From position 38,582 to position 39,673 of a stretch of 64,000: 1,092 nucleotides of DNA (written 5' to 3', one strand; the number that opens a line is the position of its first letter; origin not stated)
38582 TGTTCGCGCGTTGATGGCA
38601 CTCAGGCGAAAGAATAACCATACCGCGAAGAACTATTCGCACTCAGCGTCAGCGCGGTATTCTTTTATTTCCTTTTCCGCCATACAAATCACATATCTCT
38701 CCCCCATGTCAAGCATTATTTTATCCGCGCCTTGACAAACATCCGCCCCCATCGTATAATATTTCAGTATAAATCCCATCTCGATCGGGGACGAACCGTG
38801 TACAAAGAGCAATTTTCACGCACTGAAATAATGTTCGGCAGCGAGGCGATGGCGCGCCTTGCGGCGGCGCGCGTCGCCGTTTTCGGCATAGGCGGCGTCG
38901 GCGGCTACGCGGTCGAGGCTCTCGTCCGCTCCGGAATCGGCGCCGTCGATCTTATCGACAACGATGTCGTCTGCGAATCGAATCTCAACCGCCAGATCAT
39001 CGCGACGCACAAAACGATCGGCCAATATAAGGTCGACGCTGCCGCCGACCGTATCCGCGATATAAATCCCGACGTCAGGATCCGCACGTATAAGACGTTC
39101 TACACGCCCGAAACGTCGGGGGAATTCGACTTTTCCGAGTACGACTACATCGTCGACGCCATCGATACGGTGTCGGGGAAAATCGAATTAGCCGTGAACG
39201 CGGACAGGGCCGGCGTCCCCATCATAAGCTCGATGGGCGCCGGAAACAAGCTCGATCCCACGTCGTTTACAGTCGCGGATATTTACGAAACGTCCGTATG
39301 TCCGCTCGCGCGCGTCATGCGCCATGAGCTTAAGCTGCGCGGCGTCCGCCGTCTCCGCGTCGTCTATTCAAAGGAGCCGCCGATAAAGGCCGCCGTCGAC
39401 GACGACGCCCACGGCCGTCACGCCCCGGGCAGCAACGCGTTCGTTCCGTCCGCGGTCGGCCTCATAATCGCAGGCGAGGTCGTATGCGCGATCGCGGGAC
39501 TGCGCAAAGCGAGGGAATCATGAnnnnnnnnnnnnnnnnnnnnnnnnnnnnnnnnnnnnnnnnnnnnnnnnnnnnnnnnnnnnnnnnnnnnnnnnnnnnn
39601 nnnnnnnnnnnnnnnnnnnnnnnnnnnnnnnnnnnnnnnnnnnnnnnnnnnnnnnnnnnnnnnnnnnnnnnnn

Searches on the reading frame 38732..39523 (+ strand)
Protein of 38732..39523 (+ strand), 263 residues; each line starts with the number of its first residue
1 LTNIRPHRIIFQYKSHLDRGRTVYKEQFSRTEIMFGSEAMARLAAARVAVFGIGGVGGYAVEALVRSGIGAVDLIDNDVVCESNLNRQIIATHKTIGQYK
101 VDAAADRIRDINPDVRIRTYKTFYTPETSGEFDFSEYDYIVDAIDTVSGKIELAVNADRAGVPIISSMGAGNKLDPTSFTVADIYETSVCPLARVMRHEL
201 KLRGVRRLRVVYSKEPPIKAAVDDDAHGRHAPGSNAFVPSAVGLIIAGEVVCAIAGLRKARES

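Call 12: search_protein_families(library=pfam, proteins=[window:38732-39523:+])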
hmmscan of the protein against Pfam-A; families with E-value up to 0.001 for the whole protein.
window:38732-39523:+ (263 aa): 1 family
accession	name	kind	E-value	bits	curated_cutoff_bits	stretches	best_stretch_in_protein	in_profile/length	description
PF00899.27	ThiF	-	7.8e-39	133.7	28.1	1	34-256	9-204/238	ThiF family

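Call 63: find_encoding_contigs(protein=window:38732-39523:+, flank=5000, max_places=10)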
Protein window:38732-39523:+ (263 aa): no gene with exactly this product is on record in the collection.
